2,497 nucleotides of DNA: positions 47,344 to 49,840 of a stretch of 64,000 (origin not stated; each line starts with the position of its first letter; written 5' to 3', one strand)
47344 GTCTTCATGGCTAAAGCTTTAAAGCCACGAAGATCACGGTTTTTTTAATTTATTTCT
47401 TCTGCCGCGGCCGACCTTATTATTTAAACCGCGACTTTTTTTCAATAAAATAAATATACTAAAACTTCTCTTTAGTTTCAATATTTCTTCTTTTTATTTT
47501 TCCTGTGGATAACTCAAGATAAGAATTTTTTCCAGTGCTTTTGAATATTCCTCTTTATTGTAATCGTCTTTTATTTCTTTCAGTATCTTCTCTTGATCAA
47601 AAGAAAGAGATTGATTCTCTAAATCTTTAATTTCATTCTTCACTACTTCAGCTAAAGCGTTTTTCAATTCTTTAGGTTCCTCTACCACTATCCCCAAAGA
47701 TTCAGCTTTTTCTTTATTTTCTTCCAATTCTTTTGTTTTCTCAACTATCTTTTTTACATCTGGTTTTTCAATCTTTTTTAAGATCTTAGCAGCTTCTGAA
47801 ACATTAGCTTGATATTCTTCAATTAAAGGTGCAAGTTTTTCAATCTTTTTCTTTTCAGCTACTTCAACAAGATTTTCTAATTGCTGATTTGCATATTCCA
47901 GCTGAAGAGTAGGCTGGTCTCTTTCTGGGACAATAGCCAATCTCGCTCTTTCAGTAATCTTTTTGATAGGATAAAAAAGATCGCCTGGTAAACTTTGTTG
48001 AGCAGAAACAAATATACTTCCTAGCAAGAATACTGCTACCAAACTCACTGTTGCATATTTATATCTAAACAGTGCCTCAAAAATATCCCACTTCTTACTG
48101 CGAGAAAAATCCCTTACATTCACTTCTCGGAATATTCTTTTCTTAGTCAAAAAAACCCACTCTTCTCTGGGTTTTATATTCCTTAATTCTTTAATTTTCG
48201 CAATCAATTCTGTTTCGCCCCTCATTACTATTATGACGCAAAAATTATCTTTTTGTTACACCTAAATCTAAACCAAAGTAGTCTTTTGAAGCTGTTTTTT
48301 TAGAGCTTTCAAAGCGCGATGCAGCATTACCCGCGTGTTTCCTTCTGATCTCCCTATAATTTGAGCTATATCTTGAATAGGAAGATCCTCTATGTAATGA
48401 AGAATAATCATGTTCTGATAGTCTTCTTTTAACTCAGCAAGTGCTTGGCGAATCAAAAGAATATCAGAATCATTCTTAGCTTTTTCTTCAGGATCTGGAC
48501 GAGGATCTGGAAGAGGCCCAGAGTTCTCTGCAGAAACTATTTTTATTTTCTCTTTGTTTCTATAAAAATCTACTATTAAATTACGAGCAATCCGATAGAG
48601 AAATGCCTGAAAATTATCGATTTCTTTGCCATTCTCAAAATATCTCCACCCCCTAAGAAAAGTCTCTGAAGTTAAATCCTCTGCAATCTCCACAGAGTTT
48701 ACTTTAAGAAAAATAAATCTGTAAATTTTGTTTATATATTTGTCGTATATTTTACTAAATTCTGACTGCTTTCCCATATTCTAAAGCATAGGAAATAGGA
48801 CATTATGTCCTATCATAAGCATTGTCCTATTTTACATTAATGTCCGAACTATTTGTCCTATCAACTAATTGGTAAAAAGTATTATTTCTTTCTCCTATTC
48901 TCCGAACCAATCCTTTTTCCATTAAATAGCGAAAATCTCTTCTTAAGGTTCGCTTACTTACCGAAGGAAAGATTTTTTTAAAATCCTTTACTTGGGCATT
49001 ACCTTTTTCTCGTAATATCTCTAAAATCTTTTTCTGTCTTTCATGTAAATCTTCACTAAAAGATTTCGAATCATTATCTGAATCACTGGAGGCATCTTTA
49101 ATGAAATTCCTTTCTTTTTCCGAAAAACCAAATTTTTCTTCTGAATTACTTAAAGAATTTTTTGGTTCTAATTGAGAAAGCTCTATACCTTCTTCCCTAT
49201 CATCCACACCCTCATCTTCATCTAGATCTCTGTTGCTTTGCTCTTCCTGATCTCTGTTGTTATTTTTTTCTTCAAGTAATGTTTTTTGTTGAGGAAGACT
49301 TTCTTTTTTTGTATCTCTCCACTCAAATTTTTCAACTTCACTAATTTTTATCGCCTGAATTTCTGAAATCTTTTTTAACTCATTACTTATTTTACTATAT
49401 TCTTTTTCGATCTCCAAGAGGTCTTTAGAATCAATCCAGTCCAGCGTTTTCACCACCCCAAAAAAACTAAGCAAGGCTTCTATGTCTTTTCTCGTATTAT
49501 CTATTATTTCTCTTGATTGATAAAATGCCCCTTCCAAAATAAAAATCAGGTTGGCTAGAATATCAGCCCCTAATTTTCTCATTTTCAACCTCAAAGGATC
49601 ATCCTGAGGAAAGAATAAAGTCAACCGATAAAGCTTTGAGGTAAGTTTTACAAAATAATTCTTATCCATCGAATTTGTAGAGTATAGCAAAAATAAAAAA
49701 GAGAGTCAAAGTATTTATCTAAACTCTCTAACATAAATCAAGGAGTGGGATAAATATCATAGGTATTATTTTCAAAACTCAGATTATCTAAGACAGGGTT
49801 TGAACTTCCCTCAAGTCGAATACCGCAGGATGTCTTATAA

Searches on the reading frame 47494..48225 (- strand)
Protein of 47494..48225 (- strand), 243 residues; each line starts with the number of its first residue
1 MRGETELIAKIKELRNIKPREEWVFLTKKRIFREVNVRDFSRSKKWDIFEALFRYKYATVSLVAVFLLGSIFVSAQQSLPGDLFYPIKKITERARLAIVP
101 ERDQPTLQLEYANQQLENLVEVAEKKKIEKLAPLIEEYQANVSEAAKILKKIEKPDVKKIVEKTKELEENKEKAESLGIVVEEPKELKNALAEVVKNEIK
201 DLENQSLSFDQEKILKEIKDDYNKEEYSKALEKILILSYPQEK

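Call 59: search_protein_families(library=pfam, proteins=[window:47494-48225:-], max_evalue=0.00001)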
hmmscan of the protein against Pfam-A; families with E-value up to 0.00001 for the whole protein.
window:47494-48225:- (243 aa): 1 family
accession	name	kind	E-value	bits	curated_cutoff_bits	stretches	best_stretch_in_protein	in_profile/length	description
PF18915.5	DUF5667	-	3.4e-09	37.5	27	1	78-169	2-91/99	Domain of unknown function (DUF5667)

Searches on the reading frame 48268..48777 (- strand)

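Call 59: search_protein_families(library=pfam, proteins=[window:48268-48777:-], max_evalue=0.00001)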
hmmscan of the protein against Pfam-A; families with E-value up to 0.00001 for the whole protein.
window:48268-48777:- (169 aa): 3 families
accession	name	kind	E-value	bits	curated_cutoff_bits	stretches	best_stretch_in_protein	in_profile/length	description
PF08281.18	Sigma70_r4_2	-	8.3e-16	57.8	25.7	1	107-159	2-54/54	Sigma-70, region 4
PF04542.20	Sigma70_r2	-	1.1e-12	48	24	1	10-76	1-69/71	Sigma-70 region 2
PF04545.22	Sigma70_r4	-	3.7e-09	36.4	24.1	1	112-161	1-50/50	Sigma-70, region 4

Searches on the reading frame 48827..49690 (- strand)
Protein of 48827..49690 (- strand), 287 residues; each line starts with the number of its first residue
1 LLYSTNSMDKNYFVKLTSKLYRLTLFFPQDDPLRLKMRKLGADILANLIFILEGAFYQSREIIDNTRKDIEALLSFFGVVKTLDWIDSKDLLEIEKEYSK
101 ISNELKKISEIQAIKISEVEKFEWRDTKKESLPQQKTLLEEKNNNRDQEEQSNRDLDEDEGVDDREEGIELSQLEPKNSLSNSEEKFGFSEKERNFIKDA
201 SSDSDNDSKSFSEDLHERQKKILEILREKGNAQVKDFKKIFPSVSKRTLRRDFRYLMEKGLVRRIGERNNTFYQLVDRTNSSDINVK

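Call 59: search_protein_families(library=pfam, proteins=[window:48827-49690:-], max_evalue=0.00001)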
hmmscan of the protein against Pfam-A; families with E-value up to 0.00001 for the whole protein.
window:48827-49690:- (287 aa): 1 family
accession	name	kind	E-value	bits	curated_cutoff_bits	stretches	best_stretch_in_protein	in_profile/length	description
PF08220.18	HTH_DeoR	-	7.6e-09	35.6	21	1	218-265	1-47/57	DeoR-like helix-turn-helix domain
